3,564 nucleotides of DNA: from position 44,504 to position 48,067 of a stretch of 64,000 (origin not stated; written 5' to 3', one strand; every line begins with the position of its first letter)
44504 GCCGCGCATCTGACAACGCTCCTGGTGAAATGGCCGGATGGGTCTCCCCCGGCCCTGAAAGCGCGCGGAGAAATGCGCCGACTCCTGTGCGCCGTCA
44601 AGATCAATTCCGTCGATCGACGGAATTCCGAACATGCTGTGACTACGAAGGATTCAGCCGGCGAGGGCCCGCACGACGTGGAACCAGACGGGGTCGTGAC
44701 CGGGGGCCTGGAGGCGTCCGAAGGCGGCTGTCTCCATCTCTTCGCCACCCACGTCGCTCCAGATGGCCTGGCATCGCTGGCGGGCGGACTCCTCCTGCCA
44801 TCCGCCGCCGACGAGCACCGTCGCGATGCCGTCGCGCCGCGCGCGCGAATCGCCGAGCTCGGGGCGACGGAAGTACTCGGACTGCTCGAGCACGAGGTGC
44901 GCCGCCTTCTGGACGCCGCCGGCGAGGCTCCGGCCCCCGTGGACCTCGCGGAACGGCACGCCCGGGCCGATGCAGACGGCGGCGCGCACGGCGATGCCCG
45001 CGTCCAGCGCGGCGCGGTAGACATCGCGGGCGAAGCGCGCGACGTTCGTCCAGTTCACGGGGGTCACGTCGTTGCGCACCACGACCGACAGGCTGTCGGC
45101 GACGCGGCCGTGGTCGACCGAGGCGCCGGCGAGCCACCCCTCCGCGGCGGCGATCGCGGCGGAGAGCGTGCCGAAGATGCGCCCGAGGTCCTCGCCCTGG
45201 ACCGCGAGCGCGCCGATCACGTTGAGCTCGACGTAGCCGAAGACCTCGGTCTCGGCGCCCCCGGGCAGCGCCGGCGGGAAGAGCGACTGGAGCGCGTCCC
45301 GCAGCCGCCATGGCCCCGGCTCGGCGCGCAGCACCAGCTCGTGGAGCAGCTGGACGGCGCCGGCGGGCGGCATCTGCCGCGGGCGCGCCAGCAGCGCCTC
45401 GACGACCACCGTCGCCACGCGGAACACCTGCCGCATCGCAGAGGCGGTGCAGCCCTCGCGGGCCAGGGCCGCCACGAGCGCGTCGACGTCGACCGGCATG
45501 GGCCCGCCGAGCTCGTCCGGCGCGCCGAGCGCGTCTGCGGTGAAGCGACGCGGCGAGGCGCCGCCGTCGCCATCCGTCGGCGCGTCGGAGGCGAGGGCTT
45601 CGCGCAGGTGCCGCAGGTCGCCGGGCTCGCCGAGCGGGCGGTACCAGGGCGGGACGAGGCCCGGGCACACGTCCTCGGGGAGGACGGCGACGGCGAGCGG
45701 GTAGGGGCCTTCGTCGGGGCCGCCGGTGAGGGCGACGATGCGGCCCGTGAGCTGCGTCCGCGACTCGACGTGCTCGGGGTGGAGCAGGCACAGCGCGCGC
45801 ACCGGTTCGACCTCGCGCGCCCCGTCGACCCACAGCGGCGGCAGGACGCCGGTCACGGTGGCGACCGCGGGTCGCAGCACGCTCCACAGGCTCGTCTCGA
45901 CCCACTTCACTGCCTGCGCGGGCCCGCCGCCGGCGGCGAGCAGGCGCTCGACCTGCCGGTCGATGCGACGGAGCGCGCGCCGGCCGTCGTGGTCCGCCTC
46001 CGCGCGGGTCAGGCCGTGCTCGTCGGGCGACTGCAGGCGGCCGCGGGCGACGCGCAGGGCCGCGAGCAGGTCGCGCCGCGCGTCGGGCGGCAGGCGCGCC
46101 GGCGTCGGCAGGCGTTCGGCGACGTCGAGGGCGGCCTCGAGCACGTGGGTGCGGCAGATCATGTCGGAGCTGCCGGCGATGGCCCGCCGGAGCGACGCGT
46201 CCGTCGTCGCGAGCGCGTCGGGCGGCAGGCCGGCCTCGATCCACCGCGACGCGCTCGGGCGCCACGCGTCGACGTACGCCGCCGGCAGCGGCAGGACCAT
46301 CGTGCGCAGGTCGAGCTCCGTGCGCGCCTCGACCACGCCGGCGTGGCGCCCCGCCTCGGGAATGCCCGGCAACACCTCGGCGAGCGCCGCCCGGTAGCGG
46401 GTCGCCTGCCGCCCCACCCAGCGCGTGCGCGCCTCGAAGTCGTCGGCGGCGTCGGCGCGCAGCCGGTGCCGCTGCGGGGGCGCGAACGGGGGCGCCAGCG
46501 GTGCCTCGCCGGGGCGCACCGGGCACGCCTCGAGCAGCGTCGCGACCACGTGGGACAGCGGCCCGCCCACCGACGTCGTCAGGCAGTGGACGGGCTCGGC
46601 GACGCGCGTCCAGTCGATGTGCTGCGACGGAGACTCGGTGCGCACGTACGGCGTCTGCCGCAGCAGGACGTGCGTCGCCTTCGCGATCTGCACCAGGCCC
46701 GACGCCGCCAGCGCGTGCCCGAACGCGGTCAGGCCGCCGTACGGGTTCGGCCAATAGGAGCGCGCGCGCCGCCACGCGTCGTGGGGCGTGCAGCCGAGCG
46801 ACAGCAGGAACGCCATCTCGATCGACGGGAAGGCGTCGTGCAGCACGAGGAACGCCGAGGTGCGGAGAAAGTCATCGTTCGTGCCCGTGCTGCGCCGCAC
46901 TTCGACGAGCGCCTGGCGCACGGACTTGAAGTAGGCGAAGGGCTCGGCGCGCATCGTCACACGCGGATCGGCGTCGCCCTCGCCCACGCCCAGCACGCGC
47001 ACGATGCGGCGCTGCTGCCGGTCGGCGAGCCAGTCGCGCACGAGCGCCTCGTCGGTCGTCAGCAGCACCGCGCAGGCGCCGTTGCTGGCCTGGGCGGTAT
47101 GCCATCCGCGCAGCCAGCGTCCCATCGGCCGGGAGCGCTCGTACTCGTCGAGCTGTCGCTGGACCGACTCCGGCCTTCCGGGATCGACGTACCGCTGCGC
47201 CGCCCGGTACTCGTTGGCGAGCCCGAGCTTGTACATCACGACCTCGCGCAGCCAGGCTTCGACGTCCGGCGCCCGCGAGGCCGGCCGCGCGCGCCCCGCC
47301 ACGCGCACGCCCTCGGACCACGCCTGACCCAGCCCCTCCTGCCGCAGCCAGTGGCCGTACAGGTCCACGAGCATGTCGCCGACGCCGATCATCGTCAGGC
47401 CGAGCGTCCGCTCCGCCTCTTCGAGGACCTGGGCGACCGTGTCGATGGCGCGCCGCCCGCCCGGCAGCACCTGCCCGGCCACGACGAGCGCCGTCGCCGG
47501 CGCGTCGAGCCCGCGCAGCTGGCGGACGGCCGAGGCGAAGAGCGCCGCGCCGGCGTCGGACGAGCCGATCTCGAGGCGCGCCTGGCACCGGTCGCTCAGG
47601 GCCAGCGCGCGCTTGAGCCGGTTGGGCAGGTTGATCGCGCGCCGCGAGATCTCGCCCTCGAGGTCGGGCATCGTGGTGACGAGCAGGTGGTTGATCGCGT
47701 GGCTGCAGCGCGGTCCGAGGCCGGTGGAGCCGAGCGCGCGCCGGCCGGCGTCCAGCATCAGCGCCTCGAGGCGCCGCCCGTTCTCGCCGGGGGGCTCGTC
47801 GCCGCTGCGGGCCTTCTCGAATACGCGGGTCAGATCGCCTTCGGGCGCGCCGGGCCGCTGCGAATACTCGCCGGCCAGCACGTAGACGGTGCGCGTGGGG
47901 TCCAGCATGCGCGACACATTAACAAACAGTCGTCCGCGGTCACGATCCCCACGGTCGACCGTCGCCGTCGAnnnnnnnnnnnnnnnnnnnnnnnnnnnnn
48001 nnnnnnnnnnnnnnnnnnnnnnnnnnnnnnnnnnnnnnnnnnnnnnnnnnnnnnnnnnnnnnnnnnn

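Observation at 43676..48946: Operon: Ddl-like ATP-grasp ligase, then a 1087-aa thiolase-like multidomain protein, then a Big_2 lipoprotein. Possible small-molecule or lipid-modification pathway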

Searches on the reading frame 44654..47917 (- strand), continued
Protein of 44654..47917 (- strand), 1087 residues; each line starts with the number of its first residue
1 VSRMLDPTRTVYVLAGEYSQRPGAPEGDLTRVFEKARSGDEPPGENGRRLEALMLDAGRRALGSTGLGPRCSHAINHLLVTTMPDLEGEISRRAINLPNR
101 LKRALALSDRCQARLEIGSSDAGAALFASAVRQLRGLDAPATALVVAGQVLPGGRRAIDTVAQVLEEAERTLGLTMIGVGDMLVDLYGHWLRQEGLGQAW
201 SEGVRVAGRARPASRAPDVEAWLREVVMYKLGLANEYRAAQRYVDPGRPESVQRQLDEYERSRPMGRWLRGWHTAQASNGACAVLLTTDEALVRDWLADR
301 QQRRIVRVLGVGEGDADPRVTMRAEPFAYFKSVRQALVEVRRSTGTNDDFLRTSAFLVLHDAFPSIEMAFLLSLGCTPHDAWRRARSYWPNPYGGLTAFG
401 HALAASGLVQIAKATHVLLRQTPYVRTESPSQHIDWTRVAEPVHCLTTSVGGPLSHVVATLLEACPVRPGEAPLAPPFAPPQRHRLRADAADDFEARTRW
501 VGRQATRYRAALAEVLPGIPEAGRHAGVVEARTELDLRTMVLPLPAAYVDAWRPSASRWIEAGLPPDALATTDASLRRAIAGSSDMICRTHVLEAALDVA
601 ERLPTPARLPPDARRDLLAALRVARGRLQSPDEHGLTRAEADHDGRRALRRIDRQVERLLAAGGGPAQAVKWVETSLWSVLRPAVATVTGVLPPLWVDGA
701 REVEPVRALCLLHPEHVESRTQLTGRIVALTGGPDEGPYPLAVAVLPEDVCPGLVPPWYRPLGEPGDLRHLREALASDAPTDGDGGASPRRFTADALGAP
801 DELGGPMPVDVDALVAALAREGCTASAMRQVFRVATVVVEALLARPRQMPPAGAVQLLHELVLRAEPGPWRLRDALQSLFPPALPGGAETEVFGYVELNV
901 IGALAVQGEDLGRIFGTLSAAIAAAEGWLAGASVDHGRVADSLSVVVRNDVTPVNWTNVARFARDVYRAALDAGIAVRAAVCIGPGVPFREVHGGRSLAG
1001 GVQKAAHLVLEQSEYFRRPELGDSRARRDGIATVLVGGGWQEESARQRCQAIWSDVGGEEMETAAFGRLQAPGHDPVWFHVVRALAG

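Call 81: search_protein_families(library=pfam, proteins=[L041:11704-12690:+, L039:13359-14528:+, L027:4026-4901:+, L031:7375-8208:+, L028:11942-15013:+, L058:1817-2650:-, L056:12077-13006:-, L040:13878-15140:-, L058:6-1097:-, L073:2575-3954:-], max_evalue=0.001)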
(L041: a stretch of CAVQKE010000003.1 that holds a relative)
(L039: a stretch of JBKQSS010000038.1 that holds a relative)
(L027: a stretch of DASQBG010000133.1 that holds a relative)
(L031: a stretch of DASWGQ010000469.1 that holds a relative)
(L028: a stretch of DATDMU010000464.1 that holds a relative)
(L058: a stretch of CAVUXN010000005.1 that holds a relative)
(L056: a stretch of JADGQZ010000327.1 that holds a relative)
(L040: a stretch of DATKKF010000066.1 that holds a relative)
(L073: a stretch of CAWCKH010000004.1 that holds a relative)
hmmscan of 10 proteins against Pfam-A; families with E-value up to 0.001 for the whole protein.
L041:11704-12690:+ (329 aa): 2 families
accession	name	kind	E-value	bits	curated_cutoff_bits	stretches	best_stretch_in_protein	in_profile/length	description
PF00766.25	ETF_alpha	-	7.1e-34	116.1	27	1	208-286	1-81/81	Electron transfer flavoprotein FAD-binding domain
PF01012.27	ETF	-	1.3e-31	110.3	26.7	1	11-186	1-178/181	Electron transfer flavoprotein domain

L039:13359-14528:+ (390 aa): 1 family
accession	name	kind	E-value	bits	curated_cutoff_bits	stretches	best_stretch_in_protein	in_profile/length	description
PF01699.29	Na_Ca_ex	-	6.9e-36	123.9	24.9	2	67-220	3-150/151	Sodium/calcium exchanger protein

L027:4026-4901:+ (292 aa): 3 families
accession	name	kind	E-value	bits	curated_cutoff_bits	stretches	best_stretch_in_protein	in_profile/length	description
PF12706.13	Lactamase_B_2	-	7.6e-27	94.7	27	1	67-257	3-200/200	Beta-lactamase superfamily domain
PF13483.12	Lactamase_B_3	-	5.6e-21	75.6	24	1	49-256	2-160/160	Beta-lactamase superfamily domain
PF00753.33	Lactamase_B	-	5.1e-10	40.1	22.7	1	62-248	13-183/196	Metallo-beta-lactamase superfamily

L031:7375-8208:+ (278 aa): 1 family
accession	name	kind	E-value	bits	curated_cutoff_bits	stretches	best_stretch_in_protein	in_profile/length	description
PF00596.27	Aldolase_II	-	9.2e-30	104.3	22.2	1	66-248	2-182/183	Class II Aldolase and Adducin N-terminal domain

L028:11942-15013:+ (1024 aa): 2 families
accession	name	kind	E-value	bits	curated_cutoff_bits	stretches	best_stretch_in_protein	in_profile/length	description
PF00593.30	TonB_dep_Rec_b-barrel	-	2.2e-38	133.7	27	1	423-988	30-436/436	TonB dependent receptor-like, beta-barrel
PF07715.20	Plug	-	6.7e-22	78.5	23.9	1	81-197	4-107/107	TonB-dependent Receptor Plug Domain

L058:1817-2650:- (278 aa): 4 families
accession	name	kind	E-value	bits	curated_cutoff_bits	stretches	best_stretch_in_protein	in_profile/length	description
PF00005.33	ABC_tran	-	1.4e-27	97.4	25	1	52-198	1-135/137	ABC transporter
PF12399.14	BCA_ABC_TP_C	-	1.7e-08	34.3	25.5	1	248-273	1-26/27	Branched-chain amino acid ATP-binding cassette transporter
PF13304.12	AAA_21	-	1.4e-05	25.7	27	0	65-93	2-36/304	AAA domain, putative AbiEii toxin, Type IV TA system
PF13476.12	AAA_23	-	0.00035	21.7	27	1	60-82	18-39/201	AAA domain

L056:12077-13006:- (310 aa): 1 family
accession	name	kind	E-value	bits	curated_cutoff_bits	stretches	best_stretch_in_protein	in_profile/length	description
PF02653.21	BPD_transp_2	-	4.9e-35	121.4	26.8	1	17-289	2-269/269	Branched-chain amino acid transport system / permease component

L040:13878-15140:- (421 aa): 3 families
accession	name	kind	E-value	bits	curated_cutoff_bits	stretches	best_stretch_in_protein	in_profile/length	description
PF13458.12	Peripla_BP_6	-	8.1e-51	174.1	31.7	1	46-399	1-342/343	Periplasmic binding protein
PF13433.12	Peripla_BP_5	-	8.8e-17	61.7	27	2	47-129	1-79/363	Periplasmic binding protein domain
PF01094.35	ANF_receptor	-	1.2e-09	38.1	25.4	1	67-315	3-224/353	Receptor family ligand binding region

L058:6-1097:- (364 aa): 3 families
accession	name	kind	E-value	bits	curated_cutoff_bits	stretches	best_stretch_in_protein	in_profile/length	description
PF01380.27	SIS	-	9e-22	77.7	25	1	134-263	2-129/131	SIS domain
PF00571.33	CBS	-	4.6e-05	24.1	24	1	303-351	8-55/57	CBS domain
PF13580.11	SIS_2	-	8.7e-05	23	27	1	181-219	100-138/138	SIS domain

L073:2575-3954:- (460 aa): 3 families
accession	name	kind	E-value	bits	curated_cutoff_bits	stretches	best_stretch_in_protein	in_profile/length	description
PF05977.19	MFS_3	-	2e-50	172.2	27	1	24-414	2-392/524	Transmembrane secretion effector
PF07690.21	MFS_1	-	7.5e-43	147.2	33.4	2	38-373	2-338/347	Major Facilitator Superfamily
PF00083.30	Sugar_tr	-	0.00021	20.7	22.3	0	72-209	292-433/452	Sugar (and other) transporter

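Call 84: search_protein_families(library=pfam, proteins=[L004:3873-7439:-, L010:4714-8067:-, L011:4717-7914:-, L013:9833-12637:-, L015:4214-7477:-, L075:10915-12180:+], max_evalue=0.001)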
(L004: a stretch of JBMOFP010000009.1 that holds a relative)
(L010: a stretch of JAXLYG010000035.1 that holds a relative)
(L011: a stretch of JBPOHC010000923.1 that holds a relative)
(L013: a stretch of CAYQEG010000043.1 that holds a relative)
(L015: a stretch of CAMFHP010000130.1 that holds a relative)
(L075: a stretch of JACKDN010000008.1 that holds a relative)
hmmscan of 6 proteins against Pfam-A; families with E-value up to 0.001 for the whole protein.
L004:3873-7439:- (1189 aa): 5 families
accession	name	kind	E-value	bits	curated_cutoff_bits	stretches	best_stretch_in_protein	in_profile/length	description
PF00069.31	Pkinase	-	8.8e-37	127.4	31.7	1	40-260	4-212/263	Protein kinase domain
PF07714.23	PK_Tyr_Ser-Thr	-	3.4e-13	49.9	23.1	1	42-253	6-210/258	Protein tyrosine and serine/threonine kinase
PF13424.12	TPR_12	-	7.2e-13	49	30.1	3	1028-1095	3-73/77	Tetratricopeptide repeat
PF13191.12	AAA_16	-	5.1e-10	40.5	32.6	1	421-586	17-167/167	AAA ATPase domain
PF01636.29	APH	-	4e-05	23.9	23.2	1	140-189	150-200/239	Phosphotransferase enzyme family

L010:4714-8067:- (1118 aa): 3 families
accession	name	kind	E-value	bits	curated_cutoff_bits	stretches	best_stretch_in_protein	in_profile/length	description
PF00069.31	Pkinase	-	2.3e-39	135.8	31.7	1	99-339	1-251/263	Protein kinase domain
PF07714.23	PK_Tyr_Ser-Thr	-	4.8e-17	62.6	23.1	1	101-313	3-223/258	Protein tyrosine and serine/threonine kinase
PF01636.29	APH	-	6.9e-05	23.2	23.2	0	211-237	168-195/239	Phosphotransferase enzyme family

L011:4717-7914:- (1066 aa): 4 families
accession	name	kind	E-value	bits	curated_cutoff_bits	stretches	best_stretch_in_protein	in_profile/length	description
PF00069.31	Pkinase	-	4.9e-39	134.8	31.7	1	47-287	1-251/263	Protein kinase domain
PF07714.23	PK_Tyr_Ser-Thr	-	2.2e-16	60.4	23.1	1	49-261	3-223/258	Protein tyrosine and serine/threonine kinase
PF01636.29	APH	-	1.2e-05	25.6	23.2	0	157-185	166-195/239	Phosphotransferase enzyme family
PF13604.12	AAA_30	-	2.8e-05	24.4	27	1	336-451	20-130/191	AAA domain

L013:9833-12637:- (935 aa): 4 families
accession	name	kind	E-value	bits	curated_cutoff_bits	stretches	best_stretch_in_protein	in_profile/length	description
PF00069.31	Pkinase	-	9.2e-32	110.9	31.7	2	70-226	3-149/263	Protein kinase domain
PF03781.23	FGE-sulfatase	-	2.9e-29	102.9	23.3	1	666-905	4-255/255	Sulfatase-modifying factor enzyme 1-like domain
PF07714.23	PK_Tyr_Ser-Thr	-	1.8e-21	77.1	23.1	1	73-225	6-152/258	Protein tyrosine and serine/threonine kinase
PF08308.17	PEGA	-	0.00019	21.7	20.8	0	611-650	21-60/71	PEGA domain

L015:4214-7477:- (1088 aa): 2 families
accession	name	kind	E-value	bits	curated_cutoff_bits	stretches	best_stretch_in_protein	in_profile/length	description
PF00069.31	Pkinase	-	3.8e-38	131.8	31.7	1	66-308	1-253/263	Protein kinase domain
PF07714.23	PK_Tyr_Ser-Thr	-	1.6e-18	67.4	23.1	1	68-308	3-250/258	Protein tyrosine and serine/threonine kinase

L075:10915-12180:+ (422 aa): 6 families
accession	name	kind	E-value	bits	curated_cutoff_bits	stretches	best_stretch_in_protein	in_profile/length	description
PF00069.31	Pkinase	-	2.5e-46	158.6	31.7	1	52-308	1-255/263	Protein kinase domain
PF07714.23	PK_Tyr_Ser-Thr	-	4.8e-33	115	23.1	1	55-304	4-248/258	Protein tyrosine and serine/threonine kinase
PF07238.19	PilZ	-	1.2e-12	48.5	22.5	1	342-420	23-101/102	PilZ domain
PF03109.22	ABC1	-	6.9e-09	35.6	22.9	1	89-214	112-226/244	ABC1 atypical kinase-like domain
PF01636.29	APH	-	8.4e-06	26.2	23.2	0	171-200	165-195/239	Phosphotransferase enzyme family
PF12773.13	DZR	-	0.00016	22.2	27.3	1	10-32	1-23/45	Double zinc ribbon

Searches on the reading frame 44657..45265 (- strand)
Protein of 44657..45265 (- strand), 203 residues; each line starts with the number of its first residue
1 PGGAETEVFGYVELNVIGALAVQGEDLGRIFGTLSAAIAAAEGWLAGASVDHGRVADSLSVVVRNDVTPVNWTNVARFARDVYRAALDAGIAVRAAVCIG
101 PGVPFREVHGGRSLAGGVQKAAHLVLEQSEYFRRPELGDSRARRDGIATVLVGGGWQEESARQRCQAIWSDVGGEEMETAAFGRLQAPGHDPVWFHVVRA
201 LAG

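Call 94: search_protein_families(library=pfam, proteins=[window:44657-45265:-], max_evalue=10)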
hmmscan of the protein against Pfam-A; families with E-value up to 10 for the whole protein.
window:44657-45265:- (203 aa): 0 families
